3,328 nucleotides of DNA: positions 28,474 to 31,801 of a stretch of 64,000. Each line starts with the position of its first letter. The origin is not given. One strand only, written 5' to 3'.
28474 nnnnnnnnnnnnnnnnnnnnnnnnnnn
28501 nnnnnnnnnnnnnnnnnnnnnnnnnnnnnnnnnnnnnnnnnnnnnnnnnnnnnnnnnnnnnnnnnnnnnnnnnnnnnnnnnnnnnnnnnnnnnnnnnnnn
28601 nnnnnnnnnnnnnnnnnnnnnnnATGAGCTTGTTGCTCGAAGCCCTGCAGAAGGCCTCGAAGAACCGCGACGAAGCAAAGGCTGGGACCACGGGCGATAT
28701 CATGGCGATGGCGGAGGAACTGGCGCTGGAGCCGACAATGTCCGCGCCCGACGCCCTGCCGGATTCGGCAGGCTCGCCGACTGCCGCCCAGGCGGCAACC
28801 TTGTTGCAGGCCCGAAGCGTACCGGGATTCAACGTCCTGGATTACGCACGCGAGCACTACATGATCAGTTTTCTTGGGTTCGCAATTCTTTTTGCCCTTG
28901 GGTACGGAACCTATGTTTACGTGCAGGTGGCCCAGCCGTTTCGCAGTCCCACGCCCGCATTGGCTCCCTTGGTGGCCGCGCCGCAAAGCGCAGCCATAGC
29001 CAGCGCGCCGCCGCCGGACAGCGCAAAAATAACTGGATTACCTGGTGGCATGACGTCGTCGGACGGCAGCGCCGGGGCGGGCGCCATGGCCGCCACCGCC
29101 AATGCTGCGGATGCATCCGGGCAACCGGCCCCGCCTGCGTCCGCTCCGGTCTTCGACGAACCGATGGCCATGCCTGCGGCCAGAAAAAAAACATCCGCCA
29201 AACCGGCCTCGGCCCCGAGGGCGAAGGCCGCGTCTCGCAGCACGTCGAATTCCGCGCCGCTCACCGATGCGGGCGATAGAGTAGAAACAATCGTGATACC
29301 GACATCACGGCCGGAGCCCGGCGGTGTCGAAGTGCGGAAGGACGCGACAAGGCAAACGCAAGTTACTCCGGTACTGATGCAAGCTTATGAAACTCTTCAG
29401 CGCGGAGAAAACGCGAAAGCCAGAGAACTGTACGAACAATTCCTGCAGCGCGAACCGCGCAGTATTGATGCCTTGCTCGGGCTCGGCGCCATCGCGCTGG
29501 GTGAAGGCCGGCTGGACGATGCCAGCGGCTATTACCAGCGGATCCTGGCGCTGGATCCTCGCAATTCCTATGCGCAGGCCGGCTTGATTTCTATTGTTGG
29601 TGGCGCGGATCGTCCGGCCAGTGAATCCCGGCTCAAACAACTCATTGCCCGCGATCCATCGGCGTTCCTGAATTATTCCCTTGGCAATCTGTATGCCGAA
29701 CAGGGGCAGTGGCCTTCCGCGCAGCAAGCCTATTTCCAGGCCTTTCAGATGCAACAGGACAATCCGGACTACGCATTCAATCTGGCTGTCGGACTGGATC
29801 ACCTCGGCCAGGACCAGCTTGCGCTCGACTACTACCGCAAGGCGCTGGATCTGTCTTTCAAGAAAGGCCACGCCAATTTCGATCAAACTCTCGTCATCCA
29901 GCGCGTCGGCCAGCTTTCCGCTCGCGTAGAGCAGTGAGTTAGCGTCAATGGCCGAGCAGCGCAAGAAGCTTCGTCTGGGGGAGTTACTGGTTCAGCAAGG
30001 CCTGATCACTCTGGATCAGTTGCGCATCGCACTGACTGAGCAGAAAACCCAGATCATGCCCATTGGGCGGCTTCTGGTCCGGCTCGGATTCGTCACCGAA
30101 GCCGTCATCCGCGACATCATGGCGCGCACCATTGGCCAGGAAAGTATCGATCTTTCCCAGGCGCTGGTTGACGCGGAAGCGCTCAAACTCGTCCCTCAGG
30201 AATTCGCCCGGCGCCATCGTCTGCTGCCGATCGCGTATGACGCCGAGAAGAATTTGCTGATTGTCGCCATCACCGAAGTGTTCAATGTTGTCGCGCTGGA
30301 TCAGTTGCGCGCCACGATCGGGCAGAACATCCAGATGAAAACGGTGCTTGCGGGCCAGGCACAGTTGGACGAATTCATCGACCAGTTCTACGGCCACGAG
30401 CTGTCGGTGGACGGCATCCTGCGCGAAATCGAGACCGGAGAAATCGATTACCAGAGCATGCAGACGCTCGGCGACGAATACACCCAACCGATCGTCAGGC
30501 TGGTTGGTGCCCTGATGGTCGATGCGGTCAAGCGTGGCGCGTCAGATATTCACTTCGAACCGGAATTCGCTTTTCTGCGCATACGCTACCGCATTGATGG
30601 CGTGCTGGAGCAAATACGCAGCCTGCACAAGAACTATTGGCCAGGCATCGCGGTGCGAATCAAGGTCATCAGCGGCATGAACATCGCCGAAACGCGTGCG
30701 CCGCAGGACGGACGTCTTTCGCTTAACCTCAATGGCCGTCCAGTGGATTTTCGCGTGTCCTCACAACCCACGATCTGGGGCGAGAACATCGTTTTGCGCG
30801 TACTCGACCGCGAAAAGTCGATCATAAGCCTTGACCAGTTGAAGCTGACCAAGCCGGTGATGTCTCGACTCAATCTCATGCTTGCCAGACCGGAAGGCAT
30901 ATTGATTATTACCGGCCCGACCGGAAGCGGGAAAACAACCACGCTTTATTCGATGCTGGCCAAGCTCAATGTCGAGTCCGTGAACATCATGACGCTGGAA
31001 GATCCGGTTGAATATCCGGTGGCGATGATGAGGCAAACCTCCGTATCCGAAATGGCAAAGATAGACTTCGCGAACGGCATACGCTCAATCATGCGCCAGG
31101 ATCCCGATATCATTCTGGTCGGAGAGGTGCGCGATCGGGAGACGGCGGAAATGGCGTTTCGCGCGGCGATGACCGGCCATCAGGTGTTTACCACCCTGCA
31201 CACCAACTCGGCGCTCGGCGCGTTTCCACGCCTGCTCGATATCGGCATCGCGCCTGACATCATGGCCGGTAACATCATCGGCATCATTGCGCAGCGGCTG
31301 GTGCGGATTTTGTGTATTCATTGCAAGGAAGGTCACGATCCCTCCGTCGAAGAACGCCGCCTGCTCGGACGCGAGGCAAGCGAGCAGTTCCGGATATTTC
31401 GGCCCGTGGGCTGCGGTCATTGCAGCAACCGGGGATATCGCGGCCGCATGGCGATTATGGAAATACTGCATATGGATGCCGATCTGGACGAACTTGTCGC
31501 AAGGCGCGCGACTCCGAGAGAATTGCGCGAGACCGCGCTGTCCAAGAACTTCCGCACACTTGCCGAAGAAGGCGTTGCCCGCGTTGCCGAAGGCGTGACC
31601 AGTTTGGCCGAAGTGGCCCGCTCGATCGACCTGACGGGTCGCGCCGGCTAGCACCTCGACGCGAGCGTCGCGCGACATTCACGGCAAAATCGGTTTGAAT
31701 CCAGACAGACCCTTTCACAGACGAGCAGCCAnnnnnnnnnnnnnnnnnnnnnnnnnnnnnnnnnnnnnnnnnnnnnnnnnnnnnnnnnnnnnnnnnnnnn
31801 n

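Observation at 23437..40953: A 17.5-kb MSH/T2SS-like type IV filament locus sits exactly in the mlaF <> kdsD divergent junction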

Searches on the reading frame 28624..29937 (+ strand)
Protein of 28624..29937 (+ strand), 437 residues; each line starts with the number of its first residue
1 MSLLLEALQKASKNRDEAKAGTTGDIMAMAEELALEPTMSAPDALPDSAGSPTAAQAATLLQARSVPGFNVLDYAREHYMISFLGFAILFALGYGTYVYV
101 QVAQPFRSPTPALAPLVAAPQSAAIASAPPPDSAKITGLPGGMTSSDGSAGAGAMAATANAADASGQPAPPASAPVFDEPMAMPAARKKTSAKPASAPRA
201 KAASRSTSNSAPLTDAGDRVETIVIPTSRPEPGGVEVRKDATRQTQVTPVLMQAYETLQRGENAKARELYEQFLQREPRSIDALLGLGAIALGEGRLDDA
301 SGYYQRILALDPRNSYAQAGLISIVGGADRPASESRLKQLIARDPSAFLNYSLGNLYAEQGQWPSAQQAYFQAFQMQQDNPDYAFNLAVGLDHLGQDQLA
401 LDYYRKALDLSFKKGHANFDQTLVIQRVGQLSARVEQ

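Call 3: search_protein_families(library=pfam, proteins=[window:28624-29937:+], max_evalue=0.01)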
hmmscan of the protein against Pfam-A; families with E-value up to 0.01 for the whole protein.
window:28624-29937:+ (437 aa): 18 families
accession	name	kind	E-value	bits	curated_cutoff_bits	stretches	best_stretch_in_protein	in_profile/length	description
PF13432.12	TPR_16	-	6.1e-16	59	32.7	2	251-314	1-64/65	Tetratricopeptide repeat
PF07719.23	TPR_2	-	3e-14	52.3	27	2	282-314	2-34/34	Tetratricopeptide repeat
PF00515.34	TPR_1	-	3.4e-13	49.2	27.8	2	282-314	2-34/34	Tetratricopeptide repeat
PF13428.12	TPR_14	-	2.9e-11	43.3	23.5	1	258-289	12-43/44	Tetratricopeptide repeat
PF14559.12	TPR_19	-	7.2e-10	39.5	25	1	258-319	2-63/68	Tetratricopeptide repeat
PF13431.12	TPR_17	-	1.6e-09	37.7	24.4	0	269-300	1-32/34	Tetratricopeptide repeat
PF13176.12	TPR_7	-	8.8e-09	35.2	27.9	0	283-312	1-30/36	Tetratricopeptide repeat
PF13414.12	TPR_11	-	1.8e-08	34.4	26.8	1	354-388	1-35/42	TPR repeat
PF13424.12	TPR_12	-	4.6e-08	33.6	30.1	1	350-410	6-74/77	Tetratricopeptide repeat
PF23914.1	TPR_CcmH_CycH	-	6.8e-08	33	42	1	259-315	99-155/158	Cytochrome c-type biogenesis protein H TPR domain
PF13181.12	TPR_8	-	3.7e-05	24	25.7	0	385-412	5-32/34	Tetratricopeptide repeat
PF13174.12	TPR_6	-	7.1e-05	23.6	26.3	0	260-280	13-33/33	Tetratricopeptide repeat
PF24575.1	TPR_Slam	-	0.0003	21.6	35.2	0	247-318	15-84/104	Surface lipoprotein assembly modifier, N-terminal TPR repeats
PF13371.12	TPR_9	-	0.0005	20.5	35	0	287-314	1-28/73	Tetratricopeptide repeat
PF17874.7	TPR_MalT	-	0.0013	18.5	45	0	251-318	44-117/336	MalT-like TPR region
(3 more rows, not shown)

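Call 5: search_protein_families(library=ncbifam, proteins=[window:28624-29937:+], max_evalue=0.01)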
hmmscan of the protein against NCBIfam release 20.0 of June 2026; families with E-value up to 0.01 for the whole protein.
window:28624-29937:+ (437 aa): 19 families
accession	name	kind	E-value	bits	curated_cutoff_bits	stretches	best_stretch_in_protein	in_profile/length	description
TIGR02917.1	PEP_TPR_lipo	equivalog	1e-14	53.5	312.2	2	252-345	470-564/899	XrtA/PEP-CTERM system TPR-repeat protein PrsT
TIGR00540.1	TPR_hemY_coli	hypoth_equivalog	1.5e-12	47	142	2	341-407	320-385/385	heme biosynthesis-associated TPR protein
NF033920.0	C39_PA2778_fam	equivalog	4e-12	46.1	150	2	332-410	174-253/255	PA2778 family cysteine peptidase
TIGR02552.1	LcrH_SycD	equivalog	1.2e-11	44.5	104.8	2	245-316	16-87/136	SycD/LcrH family type III secretion system chaperone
TIGR02521.1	type_IV_pilW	equivalog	2.9e-10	40.1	154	1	347-416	31-100/234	type IV pilus biogenesis/stability protein PilW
NF040959.1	MamA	equivalog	9.2e-10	38.3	200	1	254-410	44-202/204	magnetosome protein MamA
NF008520.0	PRK11447.1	equivalog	2.9e-09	35.3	858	1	250-403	354-517/1157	cellulose synthase complex outer membrane protein BcsC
TIGR03939.1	PGA_TPR_OMP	equivalog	2e-07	29.6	366.65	1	296-422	101-229/800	poly-beta-1,6 N-acetyl-D-glucosamine export porin PgaA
NF002725.1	PRK02603.1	equivalog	1e-06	28.9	143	1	343-431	31-122/173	photosystem I assembly protein Ycf3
TIGR02795.1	tol_pal_ybgF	equivalog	1.2e-06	29.1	90.1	0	254-317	9-75/119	tol-pal system protein YbgF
NF047371.1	FlcA_CTERM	equivalog_domain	3.4e-05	22.5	300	1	347-410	473-536/646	periplasmic flagellar collar protein FlcA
NF008017.0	PRK10747.1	equivalog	4e-05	22.7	608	1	336-414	316-394/398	protoheme IX biogenesis protein HemY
NF033758.1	gliding_GltE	equivalog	5.9e-05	22.2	225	0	287-410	228-354/411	adventurous gliding motility TPR repeat lipoprotein GltE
NF008391.2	PRK11189.1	equivalog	0.00058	19.4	250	0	342-423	60-141/297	lipoprotein NlpI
NF033762.1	social_mot_Tgl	equivalog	0.00086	18.7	225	0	259-319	43-104/252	social motility TPR repeat lipoprotein Tgl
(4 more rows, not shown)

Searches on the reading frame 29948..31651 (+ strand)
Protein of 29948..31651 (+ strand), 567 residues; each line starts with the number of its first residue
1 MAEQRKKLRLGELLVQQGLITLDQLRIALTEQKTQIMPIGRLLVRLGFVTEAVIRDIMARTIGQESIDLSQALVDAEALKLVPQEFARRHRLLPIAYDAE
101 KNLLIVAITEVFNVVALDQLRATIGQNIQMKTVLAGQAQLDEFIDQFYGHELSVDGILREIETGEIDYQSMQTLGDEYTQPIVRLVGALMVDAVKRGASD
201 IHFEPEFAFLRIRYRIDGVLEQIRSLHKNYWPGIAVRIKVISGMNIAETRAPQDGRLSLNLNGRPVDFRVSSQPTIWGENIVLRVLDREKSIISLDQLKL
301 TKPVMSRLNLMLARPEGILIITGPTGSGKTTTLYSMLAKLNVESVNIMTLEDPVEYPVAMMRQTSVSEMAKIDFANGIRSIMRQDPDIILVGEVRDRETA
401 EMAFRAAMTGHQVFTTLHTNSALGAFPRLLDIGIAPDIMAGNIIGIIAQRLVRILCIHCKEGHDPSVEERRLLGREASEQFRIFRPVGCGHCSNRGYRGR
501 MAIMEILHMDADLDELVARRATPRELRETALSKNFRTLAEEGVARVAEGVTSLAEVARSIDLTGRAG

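Call 3: search_protein_families(library=pfam, proteins=[window:29948-31651:+], max_evalue=0.01)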
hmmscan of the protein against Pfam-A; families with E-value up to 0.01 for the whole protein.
window:29948-31651:+ (567 aa): 10 families
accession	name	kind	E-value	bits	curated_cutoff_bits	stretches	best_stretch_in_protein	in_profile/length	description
PF00437.27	T2SSE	-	1.9e-122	408.9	24.9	1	179-558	5-370/370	Type II/IV secretion system protein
PF05157.20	MshEN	-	1.1e-15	57.8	23.1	1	65-153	4-89/90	MshEN domain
PF13401.12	AAA_22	-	3.9e-05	24.4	27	1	315-351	4-42/130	AAA domain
PF13173.12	AAA_14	-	0.00032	21.1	27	1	317-409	3-86/129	AAA domain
PF20720.3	nSTAND3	-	0.00053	20.1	27.2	1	316-355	17-56/155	Novel STAND NTPase 3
PF25199.1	nSTAND_NTPase5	-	0.0022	18.3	34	1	301-354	25-80/145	Novel STAND NTPase 5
PF03215.21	Rad17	-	0.0044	17.4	23.8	1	313-345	42-73/186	Rad17 P-loop domain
PF13476.12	AAA_23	-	0.0074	17.4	27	0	316-334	19-37/201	AAA domain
PF00005.33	ABC_tran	-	0.0076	17.3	25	0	315-356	10-51/137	ABC transporter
PF13555.12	AAA_29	-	0.0086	16.2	27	0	313-333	19-39/61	P-loop containing region of AAA domain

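Call 5: search_protein_families(library=ncbifam, proteins=[window:29948-31651:+], max_evalue=0.01)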
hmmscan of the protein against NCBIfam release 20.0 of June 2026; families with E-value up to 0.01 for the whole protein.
window:29948-31651:+ (567 aa): 28 families (the best 25 are shown)
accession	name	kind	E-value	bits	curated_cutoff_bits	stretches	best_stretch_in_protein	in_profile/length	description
TIGR02533.1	type_II_gspE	equivalog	8.9e-153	509.4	630.25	1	81-558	3-484/486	type II secretion system ATPase GspE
TIGR02538.1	type_IV_pilB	equivalog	4.8e-150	500.9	675.65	1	10-559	2-561/564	type IV-A pilus assembly ATPase PilB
NF053534.1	T4PilAsmATPsTfpB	equivalog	8.7e-127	423.9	850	1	57-560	71-582/584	type IV pilus assembly ATPase TfpB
NF007755.0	PRK10436.1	equivalog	2e-122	409.2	617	1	87-560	14-459/465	type II secretion system protein GspE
NF041000.1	ATPase_ComGA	equivalog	3e-70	236.3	300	1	189-453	3-266/267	competence type IV pilus ATPase ComGA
TIGR01420.1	pilT_fam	subfamily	2.9e-49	168.1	319.1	1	188-453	4-269/343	PilT/PilU family type 4a pilus ATPase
TIGR02525.1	plasmid_TraJ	equivalog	2.9e-24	85.8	368.3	1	282-450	121-292/372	plasmid transfer ATPase TraJ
TIGR02524.1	dot_icm_DotB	equivalog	1.2e-23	83.9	463.3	1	302-476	114-297/358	Dot/Icm type IV secretion system ATPase DotB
NF058587.1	archaellum_moto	equivalog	6.3e-19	68.1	550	1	278-421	236-385/527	archaellum flagellar ATPase motor FlaI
NF053729.1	c-di-GMP_motif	domain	2.2e-16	59.4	38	1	9-60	1-52/53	cyclic di-GMP-binding domain-containing protein, MshE-related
TIGR03819.1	heli_sec_ATPase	hypoth_equivalog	1.6e-15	57.2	373.15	1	234-434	99-302/340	TadA family conjugal transfer-associated ATPase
TIGR02782.1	TrbB_P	equivalog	3.5e-15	56.1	304.55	1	300-430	121-253/303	P-type conjugative transfer ATPase TrbB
TIGR02788.1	VirB11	equivalog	4e-14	52.3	249.95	1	319-432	147-265/308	P-type DNA transfer ATPase VirB11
NF010407.0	PRK13833.1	subfamily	5.6e-14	52.3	499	1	319-431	147-261/323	conjugal transfer protein TrbB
NF008411.1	PRK11234.1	equivalog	1.6e-12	46.6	1170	1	3-181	477-653/723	cyclic di-3',5'-guanylate-activated glycosyltransferase NfrB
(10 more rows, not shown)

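Call 31: search_solved_structures(query=window:29948-31648:+, max_evalue=1e-20)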
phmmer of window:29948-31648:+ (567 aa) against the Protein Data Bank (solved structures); distinct sequences matched with E-value up to 1e-20: 21.
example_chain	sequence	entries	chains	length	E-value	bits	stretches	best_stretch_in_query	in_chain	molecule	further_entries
3jc8_Ba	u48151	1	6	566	6.8e-117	394.4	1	9-557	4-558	Type IV-A pilus assembly ATPase PilB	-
5zfr_A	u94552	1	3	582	8.9e-117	394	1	7-558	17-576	Type IV pilus biogenesis ATPase PilB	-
6f8l_G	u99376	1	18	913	2e-116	392.9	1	9-562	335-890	Type IV pilus assembly protein PilF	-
6olj_C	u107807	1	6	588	3.9e-114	385.3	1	7-558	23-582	Type IV pilus biogenesis ATPase PilB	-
5tsg_B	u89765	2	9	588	5.2e-114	384.9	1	7-558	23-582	Type IV pilus biogenesis ATPase PilB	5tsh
4pht_A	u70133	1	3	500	9.2e-108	364.3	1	76-558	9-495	General secretory pathway protein E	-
1p9r_A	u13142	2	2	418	1.3e-104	353.9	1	172-559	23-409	General secretion pathway protein E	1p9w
4kss_A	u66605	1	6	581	2.3e-104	353.1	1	172-561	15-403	Type II secretion system protein E, hemolysin-coregulated protein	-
4ksr_A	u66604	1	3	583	3.7e-104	352.4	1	172-558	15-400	Type II secretion system protein E, Hemolysin-coregulated protein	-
6ejf_A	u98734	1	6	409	3.5e-90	306.3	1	188-562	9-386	Type IV pilus assembly protein PilF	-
5oiu_A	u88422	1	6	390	5.2e-90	305.7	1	186-560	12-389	Type IV pilus assembly protein PilF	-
5it5_F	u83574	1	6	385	6e-90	305.5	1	188-560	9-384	ATP binding motif-containing protein PilF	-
8dze_A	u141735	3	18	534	3.3e-37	131.5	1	169-520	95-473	BfpD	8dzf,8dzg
2ewv_A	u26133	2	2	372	2e-31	112.4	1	190-434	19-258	twitching motility protein PilT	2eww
2gsz_A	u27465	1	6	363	2.3e-31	112.2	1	191-434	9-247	twitching motility protein PilT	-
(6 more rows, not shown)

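Call 73: find_homologous_proteins(query=window:29948-31648:+, max_evalue=1e-100)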
Query window:29948-31648:+ (567 aa): 7996 proteins with E <= 1e-100 among 8000 candidates; the best 120 are listed.
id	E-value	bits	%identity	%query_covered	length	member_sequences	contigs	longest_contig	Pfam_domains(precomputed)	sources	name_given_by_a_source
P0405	0.0e+0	1230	100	100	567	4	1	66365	PF05157.21,PF00437.27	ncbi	-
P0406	0.0e+0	1203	97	100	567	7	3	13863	PF05157.21,PF00437.27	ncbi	-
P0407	0.0e+0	1194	96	100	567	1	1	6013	PF05157.21,PF00437.27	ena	-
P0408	0.0e+0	1136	91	100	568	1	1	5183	PF05157.21,PF00437.27,PF13401.13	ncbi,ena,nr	ncbi:MAG TPA: GspE/PulE family protein [Burkholderiales bacterium]|nr:GspE/PulE family protein [Burk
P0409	0.0e+0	1133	91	100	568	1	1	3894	PF05157.21,PF00437.27,PF13401.13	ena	-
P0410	0.0e+0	1133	91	100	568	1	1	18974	PF05157.21,PF00437.27,PF13401.13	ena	-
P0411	0.0e+0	1131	91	100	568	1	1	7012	PF05157.21,PF00437.27,PF13401.13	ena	-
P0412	0.0e+0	1131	91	100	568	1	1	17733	PF05157.21,PF00437.27,PF13401.13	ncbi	-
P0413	0.0e+0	1131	91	100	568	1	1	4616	PF05157.21,PF00437.27,PF13401.13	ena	-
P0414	0.0e+0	1131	91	100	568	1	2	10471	PF05157.21,PF00437.27,PF13401.13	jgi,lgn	jgi:type II secretory ATPase GspE/PulE/Tfp pilus assembly ATPase PilB-like protein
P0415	0.0e+0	1130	91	100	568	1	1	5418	PF05157.21,PF00437.27,PF13401.13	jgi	-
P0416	0.0e+0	1130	91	100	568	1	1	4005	PF05157.21,PF00437.27,PF13401.13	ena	-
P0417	0.0e+0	1130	91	100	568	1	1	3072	PF05157.21,PF00437.27,PF13401.13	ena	-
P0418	0.0e+0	1130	91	100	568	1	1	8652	PF05157.21,PF00437.27,PF13401.13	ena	-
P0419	0.0e+0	1129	91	100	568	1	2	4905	PF05157.21,PF00437.27,PF13401.13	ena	-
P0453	0.0e+0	1117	90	100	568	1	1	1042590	PF05157.21,PF00437.27,PF13401.13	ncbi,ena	-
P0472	0.0e+0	1104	89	100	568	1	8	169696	PF05157.21,PF00437.27,PF13401.13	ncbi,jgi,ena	-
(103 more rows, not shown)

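Call 74: find_encoding_contigs(protein=P0453, flank=10000, max_places=1)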
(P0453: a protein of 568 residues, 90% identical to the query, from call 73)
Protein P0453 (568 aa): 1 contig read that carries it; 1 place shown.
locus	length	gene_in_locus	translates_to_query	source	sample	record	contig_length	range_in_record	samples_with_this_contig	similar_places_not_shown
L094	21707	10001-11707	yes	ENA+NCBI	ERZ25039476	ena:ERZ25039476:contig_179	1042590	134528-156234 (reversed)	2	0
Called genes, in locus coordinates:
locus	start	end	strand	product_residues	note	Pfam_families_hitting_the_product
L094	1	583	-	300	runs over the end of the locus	PF02463:SMC_N (faint), PF00005:ABC_tran, PF13304:AAA_21 (weak)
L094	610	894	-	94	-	PF01740:STAS, PF13466:STAS_2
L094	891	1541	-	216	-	PF05494:MlaC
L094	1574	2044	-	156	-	PF02470:MlaD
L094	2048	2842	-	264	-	PF02405:MlaE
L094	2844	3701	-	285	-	PF00005:ABC_tran, PF13304:AAA_21 (faint)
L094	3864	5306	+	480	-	PF00072:Response_reg, PF00158:Sigma54_activat, PF14532:Sigma54_activ_2, PF07728:AAA_5 (faint), PF25601:AAA_lid_14, PF02954:HTH_8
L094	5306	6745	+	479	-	PF13191:AAA_16 (weak), PF13401:AAA_22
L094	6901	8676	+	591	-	PF07655:Secretin_N_2 (weak), PF00263:Secretin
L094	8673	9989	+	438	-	PF00515:TPR_1 (faint), PF07719:TPR_2 (faint), PF13176:TPR_7 (faint), PF13181:TPR_8 (faint), PF13414:TPR_11 (faint), PF13424:TPR_12 (faint), PF13432:TPR_16 (weak), PF14559:TPR_19, +3 more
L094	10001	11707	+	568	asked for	PF05157:MshEN, PF13401:AAA_22 (faint), PF00437:T2SSE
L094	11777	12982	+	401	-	PF28597:T2SSF_N, PF00482:T2SSF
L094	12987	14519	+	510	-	-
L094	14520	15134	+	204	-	-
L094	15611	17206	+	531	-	-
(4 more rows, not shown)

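Call 75: find_encoding_contigs(protein=P0472, flank=10000, max_places=1)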
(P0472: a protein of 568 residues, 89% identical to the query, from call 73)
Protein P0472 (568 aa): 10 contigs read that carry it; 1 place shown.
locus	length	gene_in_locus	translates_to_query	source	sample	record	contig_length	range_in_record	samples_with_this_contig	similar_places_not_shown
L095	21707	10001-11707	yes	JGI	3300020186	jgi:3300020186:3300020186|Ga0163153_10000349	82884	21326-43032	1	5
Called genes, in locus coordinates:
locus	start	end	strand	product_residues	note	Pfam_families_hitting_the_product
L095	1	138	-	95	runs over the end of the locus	PF13466:STAS_2, PF01740:STAS (weak)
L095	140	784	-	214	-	PF05494:MlaC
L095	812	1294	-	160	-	PF02470:MlaD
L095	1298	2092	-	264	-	PF02405:MlaE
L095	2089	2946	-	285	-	PF00005:ABC_tran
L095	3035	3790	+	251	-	PF00005:ABC_tran, PF13304:AAA_21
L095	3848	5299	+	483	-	PF00072:Response_reg, PF00158:Sigma54_activat, PF14532:Sigma54_activ_2, PF07728:AAA_5, PF25601:AAA_lid_14, PF02954:HTH_8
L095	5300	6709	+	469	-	PF13191:AAA_16 (weak), PF13401:AAA_22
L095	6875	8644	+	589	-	PF07655:Secretin_N_2, PF00263:Secretin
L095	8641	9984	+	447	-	PF13174:TPR_6 (faint), PF14559:TPR_19 (faint), PF00515:TPR_1 (faint), PF07719:TPR_2 (faint), PF13176:TPR_7 (faint), PF13181:TPR_8 (faint), PF13424:TPR_12 (faint), PF13432:TPR_16 (weak), +4 more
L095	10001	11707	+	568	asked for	PF05157:MshEN, PF13401:AAA_22 (faint), PF00437:T2SSE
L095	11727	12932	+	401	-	PF28597:T2SSF_N, PF00482:T2SSF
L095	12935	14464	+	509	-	-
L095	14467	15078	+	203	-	-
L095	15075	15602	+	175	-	-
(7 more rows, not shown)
